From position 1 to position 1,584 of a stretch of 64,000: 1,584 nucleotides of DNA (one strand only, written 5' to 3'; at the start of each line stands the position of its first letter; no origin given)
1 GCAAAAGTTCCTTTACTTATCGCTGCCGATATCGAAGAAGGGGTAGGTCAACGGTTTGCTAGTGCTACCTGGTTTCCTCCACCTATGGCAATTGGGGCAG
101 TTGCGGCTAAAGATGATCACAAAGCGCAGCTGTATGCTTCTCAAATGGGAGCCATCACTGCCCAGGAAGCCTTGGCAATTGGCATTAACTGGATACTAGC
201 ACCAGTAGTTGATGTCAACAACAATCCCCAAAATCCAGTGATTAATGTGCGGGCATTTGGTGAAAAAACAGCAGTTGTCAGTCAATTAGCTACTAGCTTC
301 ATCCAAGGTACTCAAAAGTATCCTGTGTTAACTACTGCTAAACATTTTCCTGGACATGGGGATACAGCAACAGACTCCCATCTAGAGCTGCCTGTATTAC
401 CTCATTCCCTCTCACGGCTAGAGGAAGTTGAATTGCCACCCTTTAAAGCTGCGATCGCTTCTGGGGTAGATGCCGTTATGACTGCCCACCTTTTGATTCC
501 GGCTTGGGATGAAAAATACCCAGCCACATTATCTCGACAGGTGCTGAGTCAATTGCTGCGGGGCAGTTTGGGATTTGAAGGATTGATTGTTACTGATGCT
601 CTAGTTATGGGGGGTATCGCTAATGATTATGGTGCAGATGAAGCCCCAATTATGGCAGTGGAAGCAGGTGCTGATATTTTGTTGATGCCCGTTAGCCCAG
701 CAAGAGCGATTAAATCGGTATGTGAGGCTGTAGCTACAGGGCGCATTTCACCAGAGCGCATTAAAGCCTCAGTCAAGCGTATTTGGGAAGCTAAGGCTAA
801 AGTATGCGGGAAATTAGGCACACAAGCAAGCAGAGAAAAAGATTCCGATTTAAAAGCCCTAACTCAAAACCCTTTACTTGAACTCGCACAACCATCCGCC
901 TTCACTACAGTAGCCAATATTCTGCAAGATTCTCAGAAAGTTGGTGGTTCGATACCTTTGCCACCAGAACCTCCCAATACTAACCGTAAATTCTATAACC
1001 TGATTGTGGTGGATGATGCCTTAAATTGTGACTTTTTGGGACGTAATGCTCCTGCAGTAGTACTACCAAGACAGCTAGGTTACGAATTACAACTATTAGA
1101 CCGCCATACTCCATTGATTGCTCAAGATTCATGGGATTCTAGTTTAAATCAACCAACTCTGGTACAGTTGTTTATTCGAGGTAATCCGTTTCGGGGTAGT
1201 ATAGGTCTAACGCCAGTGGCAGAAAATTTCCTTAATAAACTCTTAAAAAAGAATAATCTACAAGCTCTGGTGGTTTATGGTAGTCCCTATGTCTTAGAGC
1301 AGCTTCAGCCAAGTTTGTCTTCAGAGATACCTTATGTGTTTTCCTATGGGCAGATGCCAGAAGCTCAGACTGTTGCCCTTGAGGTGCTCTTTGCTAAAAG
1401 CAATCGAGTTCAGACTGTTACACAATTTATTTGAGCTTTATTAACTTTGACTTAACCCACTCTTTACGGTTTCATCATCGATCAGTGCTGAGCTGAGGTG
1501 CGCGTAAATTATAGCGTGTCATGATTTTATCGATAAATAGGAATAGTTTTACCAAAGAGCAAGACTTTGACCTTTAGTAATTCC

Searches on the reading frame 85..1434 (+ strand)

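Call 84: search_protein_families(library=pfam, proteins=[window:85-1434:+], max_evalue=0.000001)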
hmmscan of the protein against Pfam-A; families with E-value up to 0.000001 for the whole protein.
window:85-1434:+ (449 aa): 2 families
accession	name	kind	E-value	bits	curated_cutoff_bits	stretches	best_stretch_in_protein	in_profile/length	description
PF00933.27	Glyco_hydro_3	-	2.8e-78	264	27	1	9-234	94-314/316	Glycosyl hydrolase family 3 N terminal domain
PF18034.6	Bac_GH3_C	-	2.2e-50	170.4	27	1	300-436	5-136/137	Bacterial Glycosyl hydrolase family 3 C-terminal domain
